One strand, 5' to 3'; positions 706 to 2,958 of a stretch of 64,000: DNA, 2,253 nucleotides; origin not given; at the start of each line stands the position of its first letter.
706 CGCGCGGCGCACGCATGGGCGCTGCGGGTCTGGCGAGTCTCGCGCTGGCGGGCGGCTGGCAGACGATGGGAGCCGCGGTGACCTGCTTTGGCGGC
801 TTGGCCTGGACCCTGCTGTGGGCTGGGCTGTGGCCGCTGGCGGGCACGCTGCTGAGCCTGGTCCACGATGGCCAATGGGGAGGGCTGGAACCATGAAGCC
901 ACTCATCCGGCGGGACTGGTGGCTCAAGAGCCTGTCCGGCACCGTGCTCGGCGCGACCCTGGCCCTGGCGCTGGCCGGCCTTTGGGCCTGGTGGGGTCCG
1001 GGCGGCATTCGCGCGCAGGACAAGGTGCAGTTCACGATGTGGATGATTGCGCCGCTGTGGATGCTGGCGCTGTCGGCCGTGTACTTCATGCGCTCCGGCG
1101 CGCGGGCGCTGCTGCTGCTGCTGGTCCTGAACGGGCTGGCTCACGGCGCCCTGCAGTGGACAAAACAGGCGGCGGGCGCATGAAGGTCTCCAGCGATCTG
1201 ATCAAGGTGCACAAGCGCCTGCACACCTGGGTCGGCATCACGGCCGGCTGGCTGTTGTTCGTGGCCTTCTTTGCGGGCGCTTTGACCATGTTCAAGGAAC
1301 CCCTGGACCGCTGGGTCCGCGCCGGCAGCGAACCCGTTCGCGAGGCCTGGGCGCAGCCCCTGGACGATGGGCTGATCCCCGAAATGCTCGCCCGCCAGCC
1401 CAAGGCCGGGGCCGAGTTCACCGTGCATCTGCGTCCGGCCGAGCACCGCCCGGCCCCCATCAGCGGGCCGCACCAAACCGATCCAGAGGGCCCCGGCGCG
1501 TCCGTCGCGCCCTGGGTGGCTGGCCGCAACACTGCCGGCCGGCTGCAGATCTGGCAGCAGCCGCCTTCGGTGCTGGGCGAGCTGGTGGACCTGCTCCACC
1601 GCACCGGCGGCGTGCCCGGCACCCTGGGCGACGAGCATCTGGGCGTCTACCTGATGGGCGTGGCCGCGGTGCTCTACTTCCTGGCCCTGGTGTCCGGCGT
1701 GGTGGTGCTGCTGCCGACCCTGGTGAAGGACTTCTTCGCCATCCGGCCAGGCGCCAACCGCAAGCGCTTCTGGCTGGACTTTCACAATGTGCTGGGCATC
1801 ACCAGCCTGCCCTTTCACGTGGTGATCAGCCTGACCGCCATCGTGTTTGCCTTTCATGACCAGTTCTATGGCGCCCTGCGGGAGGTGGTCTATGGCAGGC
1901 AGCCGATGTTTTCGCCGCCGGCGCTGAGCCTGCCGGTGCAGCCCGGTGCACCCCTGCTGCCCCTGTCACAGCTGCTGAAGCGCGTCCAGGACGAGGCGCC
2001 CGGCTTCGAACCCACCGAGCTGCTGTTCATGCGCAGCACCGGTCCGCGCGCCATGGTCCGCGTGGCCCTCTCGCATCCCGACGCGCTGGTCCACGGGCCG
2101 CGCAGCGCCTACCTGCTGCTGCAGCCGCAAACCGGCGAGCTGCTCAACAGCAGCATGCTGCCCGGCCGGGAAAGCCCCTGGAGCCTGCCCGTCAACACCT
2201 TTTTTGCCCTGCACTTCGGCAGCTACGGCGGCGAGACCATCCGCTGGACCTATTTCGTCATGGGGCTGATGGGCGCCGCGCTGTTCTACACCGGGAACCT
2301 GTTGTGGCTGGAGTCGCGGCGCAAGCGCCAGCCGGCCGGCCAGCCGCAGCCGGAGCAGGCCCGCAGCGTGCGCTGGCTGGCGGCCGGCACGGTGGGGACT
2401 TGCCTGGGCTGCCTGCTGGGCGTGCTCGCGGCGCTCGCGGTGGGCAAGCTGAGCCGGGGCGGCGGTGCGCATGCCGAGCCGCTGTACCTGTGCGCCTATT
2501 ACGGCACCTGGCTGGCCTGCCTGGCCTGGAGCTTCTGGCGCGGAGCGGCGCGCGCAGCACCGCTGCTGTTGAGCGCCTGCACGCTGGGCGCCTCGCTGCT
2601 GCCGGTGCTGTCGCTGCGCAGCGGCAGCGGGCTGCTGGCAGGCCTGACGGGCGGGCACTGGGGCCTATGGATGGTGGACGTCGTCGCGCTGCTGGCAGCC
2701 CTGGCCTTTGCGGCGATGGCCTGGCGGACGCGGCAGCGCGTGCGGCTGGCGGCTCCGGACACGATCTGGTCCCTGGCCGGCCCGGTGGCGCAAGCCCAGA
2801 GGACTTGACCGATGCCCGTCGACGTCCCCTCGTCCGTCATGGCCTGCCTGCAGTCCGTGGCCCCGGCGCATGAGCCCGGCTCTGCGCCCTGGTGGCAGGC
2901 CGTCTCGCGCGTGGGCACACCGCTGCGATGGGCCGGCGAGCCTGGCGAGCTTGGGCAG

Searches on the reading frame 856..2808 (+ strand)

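Call 7: search_protein_families(library=pfam, proteins=[window:856-2808:+], max_evalue=0.0001)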
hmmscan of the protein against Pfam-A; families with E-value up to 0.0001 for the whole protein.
window:856-2808:+ (650 aa): 1 family
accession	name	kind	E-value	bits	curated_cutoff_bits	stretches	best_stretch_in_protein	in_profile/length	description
PF03929.21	PepSY_TM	-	3e-53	182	28.8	1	121-486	2-294/295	PepSY-associated TM region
